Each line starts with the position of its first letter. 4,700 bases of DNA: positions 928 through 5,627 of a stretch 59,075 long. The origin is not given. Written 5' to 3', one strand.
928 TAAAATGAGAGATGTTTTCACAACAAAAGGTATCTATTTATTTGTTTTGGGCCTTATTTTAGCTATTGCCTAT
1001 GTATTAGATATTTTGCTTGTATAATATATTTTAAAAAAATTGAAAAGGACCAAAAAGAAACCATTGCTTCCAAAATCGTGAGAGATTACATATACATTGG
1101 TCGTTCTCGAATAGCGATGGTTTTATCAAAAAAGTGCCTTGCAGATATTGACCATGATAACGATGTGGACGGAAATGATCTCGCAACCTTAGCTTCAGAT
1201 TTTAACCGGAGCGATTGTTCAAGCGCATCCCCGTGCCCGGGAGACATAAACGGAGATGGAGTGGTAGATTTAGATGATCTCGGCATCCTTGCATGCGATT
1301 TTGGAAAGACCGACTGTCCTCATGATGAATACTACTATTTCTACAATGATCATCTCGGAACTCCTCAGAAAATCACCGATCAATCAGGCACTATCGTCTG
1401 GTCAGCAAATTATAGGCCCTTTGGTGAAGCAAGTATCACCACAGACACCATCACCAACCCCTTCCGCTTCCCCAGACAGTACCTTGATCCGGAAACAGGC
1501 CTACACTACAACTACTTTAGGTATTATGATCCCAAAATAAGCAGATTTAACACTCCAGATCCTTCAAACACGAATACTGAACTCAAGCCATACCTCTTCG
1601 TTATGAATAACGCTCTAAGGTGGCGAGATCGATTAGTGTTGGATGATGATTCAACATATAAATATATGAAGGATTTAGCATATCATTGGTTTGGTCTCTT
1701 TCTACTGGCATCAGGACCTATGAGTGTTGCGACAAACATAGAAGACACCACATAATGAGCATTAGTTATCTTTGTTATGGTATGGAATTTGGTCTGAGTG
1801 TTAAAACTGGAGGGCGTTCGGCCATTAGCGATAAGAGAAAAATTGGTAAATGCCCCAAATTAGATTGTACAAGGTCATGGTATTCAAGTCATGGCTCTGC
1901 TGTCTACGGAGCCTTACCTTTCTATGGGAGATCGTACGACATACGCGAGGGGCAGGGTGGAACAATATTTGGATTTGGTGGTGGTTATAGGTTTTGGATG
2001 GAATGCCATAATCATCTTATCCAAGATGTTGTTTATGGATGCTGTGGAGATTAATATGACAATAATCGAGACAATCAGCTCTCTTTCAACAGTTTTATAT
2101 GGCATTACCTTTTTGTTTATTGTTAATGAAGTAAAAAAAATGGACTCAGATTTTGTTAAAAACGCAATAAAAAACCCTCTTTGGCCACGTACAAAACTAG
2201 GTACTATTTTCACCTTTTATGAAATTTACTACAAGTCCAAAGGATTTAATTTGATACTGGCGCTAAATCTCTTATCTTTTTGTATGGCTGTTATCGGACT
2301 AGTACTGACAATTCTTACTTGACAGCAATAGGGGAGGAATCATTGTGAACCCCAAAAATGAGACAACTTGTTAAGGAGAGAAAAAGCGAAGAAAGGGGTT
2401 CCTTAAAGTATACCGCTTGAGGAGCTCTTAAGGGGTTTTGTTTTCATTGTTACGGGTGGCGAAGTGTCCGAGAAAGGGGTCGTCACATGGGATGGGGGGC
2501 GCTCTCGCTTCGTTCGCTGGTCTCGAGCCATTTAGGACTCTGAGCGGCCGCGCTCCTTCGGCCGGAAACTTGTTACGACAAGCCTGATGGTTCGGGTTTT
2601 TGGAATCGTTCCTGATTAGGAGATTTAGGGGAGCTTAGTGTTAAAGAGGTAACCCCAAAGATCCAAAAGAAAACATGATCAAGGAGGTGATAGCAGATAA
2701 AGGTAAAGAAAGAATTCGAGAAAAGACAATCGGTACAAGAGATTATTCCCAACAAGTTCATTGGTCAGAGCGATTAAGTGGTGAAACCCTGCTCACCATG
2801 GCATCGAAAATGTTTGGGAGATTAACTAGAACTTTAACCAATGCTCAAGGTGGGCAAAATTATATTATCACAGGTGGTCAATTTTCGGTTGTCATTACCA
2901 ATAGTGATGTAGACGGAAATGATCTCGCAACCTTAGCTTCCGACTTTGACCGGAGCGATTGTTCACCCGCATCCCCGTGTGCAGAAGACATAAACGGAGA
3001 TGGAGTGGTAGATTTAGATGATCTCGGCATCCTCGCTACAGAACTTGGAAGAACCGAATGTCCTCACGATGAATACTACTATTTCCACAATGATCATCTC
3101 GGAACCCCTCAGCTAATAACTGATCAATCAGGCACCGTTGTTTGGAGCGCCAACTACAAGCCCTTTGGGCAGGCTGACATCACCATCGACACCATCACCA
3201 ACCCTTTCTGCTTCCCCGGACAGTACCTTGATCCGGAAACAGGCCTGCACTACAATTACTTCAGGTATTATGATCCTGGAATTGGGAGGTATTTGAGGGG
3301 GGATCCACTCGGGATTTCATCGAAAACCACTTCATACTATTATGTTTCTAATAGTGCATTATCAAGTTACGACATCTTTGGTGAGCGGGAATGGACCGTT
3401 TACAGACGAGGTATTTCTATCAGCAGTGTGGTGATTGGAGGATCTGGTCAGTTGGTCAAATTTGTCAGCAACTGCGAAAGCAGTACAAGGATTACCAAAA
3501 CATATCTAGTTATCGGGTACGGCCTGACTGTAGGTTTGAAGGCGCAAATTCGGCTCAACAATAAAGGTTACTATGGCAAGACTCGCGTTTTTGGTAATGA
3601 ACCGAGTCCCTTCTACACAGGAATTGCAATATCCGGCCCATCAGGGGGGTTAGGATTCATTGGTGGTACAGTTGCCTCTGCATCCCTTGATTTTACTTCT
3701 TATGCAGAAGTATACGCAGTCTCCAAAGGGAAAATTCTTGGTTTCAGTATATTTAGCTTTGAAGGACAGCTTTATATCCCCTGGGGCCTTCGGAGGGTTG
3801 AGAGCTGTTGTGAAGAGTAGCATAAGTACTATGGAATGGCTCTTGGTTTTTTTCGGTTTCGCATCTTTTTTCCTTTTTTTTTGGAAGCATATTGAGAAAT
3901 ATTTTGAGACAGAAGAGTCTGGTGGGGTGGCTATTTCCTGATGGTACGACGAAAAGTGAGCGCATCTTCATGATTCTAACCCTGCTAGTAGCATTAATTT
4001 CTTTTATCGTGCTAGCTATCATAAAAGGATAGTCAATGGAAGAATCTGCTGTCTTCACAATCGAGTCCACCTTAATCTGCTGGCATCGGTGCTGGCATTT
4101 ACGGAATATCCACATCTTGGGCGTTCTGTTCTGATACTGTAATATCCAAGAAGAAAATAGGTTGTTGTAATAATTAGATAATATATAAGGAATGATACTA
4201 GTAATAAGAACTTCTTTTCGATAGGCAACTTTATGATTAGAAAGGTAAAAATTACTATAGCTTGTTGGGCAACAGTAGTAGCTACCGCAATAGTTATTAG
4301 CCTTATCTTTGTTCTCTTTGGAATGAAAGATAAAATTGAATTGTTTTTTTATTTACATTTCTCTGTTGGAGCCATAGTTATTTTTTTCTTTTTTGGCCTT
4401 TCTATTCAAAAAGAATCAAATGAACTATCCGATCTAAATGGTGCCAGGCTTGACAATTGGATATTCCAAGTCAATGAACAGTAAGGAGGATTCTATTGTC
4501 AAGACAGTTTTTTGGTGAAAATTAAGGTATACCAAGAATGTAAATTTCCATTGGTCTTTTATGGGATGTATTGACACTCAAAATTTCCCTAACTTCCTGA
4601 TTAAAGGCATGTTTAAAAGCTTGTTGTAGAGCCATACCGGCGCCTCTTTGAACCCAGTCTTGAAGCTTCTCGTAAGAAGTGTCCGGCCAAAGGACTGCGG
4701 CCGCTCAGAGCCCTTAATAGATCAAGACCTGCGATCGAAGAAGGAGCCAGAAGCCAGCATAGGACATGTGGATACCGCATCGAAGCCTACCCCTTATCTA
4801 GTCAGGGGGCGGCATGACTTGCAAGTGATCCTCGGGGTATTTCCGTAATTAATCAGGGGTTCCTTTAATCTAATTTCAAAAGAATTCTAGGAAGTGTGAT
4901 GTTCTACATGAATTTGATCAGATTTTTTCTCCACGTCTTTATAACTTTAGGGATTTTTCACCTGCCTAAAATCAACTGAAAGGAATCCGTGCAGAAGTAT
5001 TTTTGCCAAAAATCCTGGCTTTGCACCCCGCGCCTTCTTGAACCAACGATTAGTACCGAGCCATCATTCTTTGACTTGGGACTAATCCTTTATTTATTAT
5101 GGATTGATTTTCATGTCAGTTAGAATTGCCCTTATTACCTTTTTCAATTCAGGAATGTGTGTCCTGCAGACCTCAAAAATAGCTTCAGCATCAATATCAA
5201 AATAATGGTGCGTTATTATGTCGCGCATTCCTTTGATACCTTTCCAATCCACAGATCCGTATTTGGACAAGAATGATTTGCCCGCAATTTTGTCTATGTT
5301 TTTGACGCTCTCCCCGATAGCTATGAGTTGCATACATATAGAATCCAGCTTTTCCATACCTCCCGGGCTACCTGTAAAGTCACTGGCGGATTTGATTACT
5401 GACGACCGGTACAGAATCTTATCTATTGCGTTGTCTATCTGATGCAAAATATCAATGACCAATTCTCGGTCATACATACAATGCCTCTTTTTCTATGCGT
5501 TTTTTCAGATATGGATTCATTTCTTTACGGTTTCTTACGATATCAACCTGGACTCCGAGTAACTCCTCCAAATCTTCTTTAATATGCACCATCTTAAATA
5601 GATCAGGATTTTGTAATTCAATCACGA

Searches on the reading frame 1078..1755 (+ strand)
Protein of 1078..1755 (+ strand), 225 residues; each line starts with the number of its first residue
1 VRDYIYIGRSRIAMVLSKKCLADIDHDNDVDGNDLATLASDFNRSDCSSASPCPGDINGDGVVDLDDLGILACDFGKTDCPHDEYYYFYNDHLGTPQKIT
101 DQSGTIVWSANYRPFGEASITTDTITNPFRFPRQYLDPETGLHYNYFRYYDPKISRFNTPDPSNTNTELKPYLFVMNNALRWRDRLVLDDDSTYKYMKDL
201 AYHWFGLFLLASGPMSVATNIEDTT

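Call 70: search_protein_families(library=pfam, proteins=[window:1078-1755:+], max_evalue=0.001)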
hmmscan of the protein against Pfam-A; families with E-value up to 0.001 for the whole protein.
window:1078-1755:+ (225 aa): 1 family
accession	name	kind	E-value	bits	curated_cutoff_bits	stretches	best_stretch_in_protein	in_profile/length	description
PF03527.20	RHS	-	4.5e-14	52.5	27.9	1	86-119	2-35/38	RHS protein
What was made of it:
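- RHS toxin cassettes exist elsewhere in the window, at 1078-3820 (call 70).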

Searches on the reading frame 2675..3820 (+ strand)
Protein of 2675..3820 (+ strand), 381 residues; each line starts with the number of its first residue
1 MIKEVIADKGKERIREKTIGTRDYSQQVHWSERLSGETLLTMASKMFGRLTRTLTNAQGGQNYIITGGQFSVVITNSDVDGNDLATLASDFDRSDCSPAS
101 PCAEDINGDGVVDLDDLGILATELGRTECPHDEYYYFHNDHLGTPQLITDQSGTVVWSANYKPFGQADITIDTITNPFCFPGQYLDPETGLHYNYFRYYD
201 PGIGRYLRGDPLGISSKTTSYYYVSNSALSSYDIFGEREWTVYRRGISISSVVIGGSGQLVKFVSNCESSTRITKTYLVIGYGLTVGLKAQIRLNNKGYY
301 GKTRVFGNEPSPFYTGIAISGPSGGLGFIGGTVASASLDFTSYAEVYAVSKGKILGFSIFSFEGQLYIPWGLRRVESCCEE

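Call 70: search_protein_families(library=pfam, proteins=[window:2675-3820:+], max_evalue=0.001)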
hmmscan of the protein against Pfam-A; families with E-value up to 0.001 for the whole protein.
window:2675-3820:+ (381 aa): 1 family
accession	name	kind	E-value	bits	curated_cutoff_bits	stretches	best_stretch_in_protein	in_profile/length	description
PF03527.20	RHS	-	1.2e-14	54.3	27.9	1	135-167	2-34/38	RHS protein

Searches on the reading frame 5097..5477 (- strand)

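Call 70: search_protein_families(library=pfam, proteins=[window:5097-5477:-], max_evalue=0.001)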
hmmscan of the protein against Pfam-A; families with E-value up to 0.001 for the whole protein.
window:5097-5477:- (126 aa): 1 family
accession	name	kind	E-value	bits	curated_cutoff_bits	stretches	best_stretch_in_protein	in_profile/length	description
PF01934.22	HepT-like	-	2.7e-19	69.5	23.5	1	41-118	24-120/120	Ribonuclease HepT-like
